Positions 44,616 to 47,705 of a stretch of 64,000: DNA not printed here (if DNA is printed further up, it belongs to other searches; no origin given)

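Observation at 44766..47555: Single 929 aa protein fusing an O-antigen-ligase/polymerase-like (Wzy_C) domain to an ArnT/PMT-like GT-C domain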

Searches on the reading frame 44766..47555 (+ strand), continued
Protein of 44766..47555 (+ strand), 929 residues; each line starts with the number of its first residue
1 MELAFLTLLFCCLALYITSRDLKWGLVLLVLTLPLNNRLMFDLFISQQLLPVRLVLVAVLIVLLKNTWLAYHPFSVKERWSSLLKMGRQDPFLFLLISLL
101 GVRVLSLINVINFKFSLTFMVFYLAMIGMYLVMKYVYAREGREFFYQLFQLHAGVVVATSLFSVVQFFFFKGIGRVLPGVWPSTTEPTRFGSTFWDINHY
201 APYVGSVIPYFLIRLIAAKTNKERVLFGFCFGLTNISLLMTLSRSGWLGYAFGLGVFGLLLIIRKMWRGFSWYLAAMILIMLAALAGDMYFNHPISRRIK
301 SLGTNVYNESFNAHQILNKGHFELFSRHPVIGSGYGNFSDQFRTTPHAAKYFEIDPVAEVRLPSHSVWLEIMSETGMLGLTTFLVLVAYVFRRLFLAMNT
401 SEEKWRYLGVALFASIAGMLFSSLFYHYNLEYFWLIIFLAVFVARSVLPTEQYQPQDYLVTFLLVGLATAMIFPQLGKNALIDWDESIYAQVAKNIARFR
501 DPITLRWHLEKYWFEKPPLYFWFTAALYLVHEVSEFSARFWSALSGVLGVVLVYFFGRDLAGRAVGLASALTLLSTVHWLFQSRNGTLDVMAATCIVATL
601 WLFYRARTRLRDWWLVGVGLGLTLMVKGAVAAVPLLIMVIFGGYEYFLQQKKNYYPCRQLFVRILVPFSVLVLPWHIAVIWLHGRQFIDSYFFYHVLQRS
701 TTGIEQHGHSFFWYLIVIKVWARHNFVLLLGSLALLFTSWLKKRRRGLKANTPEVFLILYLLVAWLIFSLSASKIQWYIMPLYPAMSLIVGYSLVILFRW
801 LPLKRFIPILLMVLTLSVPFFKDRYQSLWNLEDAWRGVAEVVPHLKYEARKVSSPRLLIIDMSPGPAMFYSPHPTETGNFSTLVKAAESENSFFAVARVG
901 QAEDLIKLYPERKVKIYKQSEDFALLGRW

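Call 33: search_protein_representatives(protein=window:44766-47552:+)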
Query: 929 residues. Proteins with E-value up to 0.001 (for the whole library): 14729; up to 1e-10: 4828; up to 1e-30: 259. The best 150 are listed.
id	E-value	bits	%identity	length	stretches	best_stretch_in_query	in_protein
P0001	0.0e+00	2092.4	100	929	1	1-929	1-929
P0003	3.3e-218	743.6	43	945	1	8-928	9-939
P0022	5.6e-149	514.5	38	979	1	6-889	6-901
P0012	2.8e-145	502.2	35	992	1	8-928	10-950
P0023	1.3e-114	400.8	33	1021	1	5-800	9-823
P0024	1.9e-111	390.3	39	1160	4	406-927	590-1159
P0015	1.1e-109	384.4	37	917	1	21-824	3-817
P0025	4.0e-109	382.6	36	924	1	22-810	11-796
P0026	1.8e-108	380.5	32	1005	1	5-804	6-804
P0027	1.9e-108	380.4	36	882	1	89-809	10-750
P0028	6.1e-104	365.5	35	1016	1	2-791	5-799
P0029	1.6e-103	364.1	32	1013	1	23-843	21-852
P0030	7.1e-103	361.9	33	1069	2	5-731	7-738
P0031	1.9e-102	360.5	34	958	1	2-802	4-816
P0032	5.6e-102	359.0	33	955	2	2-799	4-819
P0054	1.5e-78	281.4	40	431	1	7-445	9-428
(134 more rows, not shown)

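Call 34: fold_search(model_id=the predicted structure, library=pdb)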
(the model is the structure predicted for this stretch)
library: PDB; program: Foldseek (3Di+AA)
matches with E <= 10: 114; with E <= 0.001: 11
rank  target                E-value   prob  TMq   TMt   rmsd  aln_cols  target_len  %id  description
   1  5f15                  3.6e-12  1.00  0.41  0.67   7.8       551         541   19  Crystal Structure of ArnT from Cupriavidus metallidurans bound to Undecaprenyl phosphate (released 2016-02-17)
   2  5ezm                  1.8e-11  1.00  0.40  0.67   5.0       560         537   18  Crystal Structure of ArnT from Cupriavidus metallidurans in the apo state (released 2016-02-17)
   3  9s6u_A                5.6e-06  1.00  0.34  0.55   5.5       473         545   14  Ternary cryo-EM structure of human ALG9 with Dol25-PP-GlcNAc2Man8, Dol25-P-Man and Fab (released 2026-03-18)
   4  9s6t_A                1.7e-05  1.00  0.36  0.63   7.6       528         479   13  Ternary cryo-EM structure of chicken ALG12 with Dol25-PP-GlcNAc2Man7, Dol25-P-Man, and Fab (released 2026-03-18)
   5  7tpg_B                4.8e-05  1.00  0.32  0.64   6.7       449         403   16  Single-Particle Cryo-EM Structure of the WaaL O-antigen ligase in its ligand bound state (released 2022-04-06)
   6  9s6s_A                1.3e-04  1.00  0.32  0.51   6.7       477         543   13  Ternary cryo-EM structure of human ALG9 with Dol25-PP-GlcNAc2Man6, Dol25-P-Man and Fab (released 2026-03-18)
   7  8agb_A                5.3e-04  1.00  0.30  0.41  11.1       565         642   13  Structure of yeast oligosaccharylransferase complex with lipid-linked oligosaccharide bound (released 2022-12-07)
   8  5ogl_A                5.7e-04  1.00  0.33  0.42   9.8       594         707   12  Structure of bacterial oligosaccharyltransferase PglB in complex with an acceptor peptide and an lipid-linked oligosac (released 2017-10-25)
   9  8b6l_I                5.9e-04  1.00  0.30  0.40  11.2       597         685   11  Subtomogram average of the human Sec61-TRAP-OSTA-translocon (released 2022-12-07)
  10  8if8_C                8.2e-04  1.00  0.32  0.46  12.3       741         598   11  Arabinosyltransferase AftA (released 2023-05-31)
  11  3waj                  9.9e-04  1.00  0.33  0.38  11.8       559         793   14  Crystal structure of the Archaeoglobus fulgidus oligosaccharyltransferase (O29867_ARCFU) complex with Zn and sulfate (released 2013-10-30)
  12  9i5k_A                1.9e-03  1.00  0.29  0.52   6.5       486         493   14  Structure of the Chaetomium thermophilum Pmt4 homodimer (C2 symmetry) (released 2025-12-24)
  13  7zlh_A                4.5e-03  1.00  0.31  0.42  11.6       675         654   10  Cryo-EM structure of C-mannosyltransferase CeDPY19, in apo state, bound to CMT2-Fab and anti-Fab nanobody (released 2023-01-11)
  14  6ezn_F                5.9e-03  1.00  0.31  0.42  12.8       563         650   12  Cryo-EM structure of the yeast oligosaccharyltransferase (OST) complex (released 2018-01-17)
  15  9e61_A                6.9e-03  1.00  0.20  0.25   8.6       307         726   17  Cryo-EM structure of Saccharomyces cerevisiae Pmt4 apo form (released 2025-10-15)
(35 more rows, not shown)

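Call 49: search_protein_families(library=pfam, proteins=[L003:11459-12814:+, L009:10777-12036:-, L014:10883-12112:+, L025:10888-12087:-, L044:10922-12292:-, L004:11044-13269:+, L007:10742-11980:-, L030:10847-12115:-, L003:13274-14470:-, L001:12011-13156:+], max_evalue=0.001)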
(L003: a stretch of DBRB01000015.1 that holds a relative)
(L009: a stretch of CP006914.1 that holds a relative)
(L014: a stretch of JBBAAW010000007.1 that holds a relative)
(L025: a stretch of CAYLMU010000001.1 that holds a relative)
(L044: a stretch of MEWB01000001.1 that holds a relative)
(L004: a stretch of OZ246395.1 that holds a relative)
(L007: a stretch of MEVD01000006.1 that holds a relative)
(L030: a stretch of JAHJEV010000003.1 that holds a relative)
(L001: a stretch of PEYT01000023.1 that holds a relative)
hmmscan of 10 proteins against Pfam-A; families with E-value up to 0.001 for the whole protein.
L003:11459-12814:+ (452 aa): 2 families
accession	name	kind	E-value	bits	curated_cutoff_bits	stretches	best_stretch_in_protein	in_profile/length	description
PF00152.25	tRNA-synt_2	-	2.3e-75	254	25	1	123-436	4-307/308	tRNA synthetases class II (D, K and N)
PF01336.31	tRNA_anti-codon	-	4.2e-15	55.9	27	1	24-101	2-74/75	OB-fold nucleic acid binding domain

L009:10777-12036:- (420 aa): 1 family
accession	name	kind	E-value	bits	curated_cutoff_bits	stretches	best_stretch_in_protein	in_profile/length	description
PF01943.22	Polysacc_synt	-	7.5e-18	65.4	28.2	1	9-267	2-268/274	Polysaccharide biosynthesis protein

L014:10883-12112:+ (410 aa): 3 families
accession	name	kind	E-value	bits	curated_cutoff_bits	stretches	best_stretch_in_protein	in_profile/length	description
PF01943.22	Polysacc_synt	-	6.1e-18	65.6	28.2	1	6-274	1-268/274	Polysaccharide biosynthesis protein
PF13440.11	Polysacc_synt_3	-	1.4e-07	31.5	23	1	32-323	3-290/293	Polysaccharide biosynthesis protein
PF03023.19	MurJ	-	0.00062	18.9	27.4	0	62-406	34-402/451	Lipid II flippase MurJ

L025:10888-12087:- (400 aa): 2 families
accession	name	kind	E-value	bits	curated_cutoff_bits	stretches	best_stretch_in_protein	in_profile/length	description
PF01943.22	Polysacc_synt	-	2.9e-12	47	28.2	1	10-266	3-268/274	Polysaccharide biosynthesis protein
PF03023.19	MurJ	-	9.2e-06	25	27.4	1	195-398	188-402/451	Lipid II flippase MurJ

L044:10922-12292:- (457 aa): 1 family
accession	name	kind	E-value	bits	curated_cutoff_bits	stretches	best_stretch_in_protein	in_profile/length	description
PF01943.22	Polysacc_synt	-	1.3e-14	54.7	28.2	1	61-318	2-268/274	Polysaccharide biosynthesis protein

L004:11044-13269:+ (742 aa): 1 family
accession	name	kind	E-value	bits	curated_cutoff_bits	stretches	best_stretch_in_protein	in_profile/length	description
PF04932.20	Wzy_C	-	1.8e-10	41.3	31.7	1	212-367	2-149/149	O-Antigen ligase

L007:10742-11980:- (413 aa): 1 family
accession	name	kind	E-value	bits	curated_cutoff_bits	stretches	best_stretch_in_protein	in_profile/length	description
PF01943.22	Polysacc_synt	-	1e-15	58.4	28.2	1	22-277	4-268/274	Polysaccharide biosynthesis protein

L030:10847-12115:- (423 aa): 1 family
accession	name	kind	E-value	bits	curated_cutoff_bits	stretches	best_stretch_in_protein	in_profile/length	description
PF01943.22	Polysacc_synt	-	3e-13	50.3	28.2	1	20-277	3-268/274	Polysaccharide biosynthesis protein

L003:13274-14470:- (399 aa): 1 family
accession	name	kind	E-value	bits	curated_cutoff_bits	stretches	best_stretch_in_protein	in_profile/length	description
PF01943.22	Polysacc_synt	-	3.4e-16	59.9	28.2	1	11-266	4-268/274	Polysaccharide biosynthesis protein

L001:12011-13156:+ (382 aa): 1 family
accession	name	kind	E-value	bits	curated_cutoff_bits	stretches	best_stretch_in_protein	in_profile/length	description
PF00145.23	DNA_methylase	-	5.3e-71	240.1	22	1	26-358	3-323/324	C-5 cytosine-specific DNA methylase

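Call 57: list_cluster_members(proteins=[P0001, P0002, P0015])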
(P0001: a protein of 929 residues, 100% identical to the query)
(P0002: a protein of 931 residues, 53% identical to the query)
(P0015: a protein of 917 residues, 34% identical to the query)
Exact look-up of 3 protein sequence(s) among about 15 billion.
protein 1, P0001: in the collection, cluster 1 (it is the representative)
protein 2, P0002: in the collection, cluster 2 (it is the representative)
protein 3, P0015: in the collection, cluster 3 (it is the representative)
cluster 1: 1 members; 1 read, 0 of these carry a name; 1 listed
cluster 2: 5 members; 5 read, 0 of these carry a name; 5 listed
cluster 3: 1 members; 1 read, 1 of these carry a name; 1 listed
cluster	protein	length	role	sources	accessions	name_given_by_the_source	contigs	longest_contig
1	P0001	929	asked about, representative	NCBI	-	-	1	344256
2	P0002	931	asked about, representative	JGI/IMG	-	-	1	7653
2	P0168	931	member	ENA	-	-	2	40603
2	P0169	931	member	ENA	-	-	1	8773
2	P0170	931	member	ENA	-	-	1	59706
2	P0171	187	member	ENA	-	-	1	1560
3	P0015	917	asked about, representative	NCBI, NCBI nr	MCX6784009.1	MAG: glycosyltransferase family 39 protein, partial [candidate division WWE3 bacterium] | glycosyltransferase family 39 protein [candidate division WWE3 bacterium]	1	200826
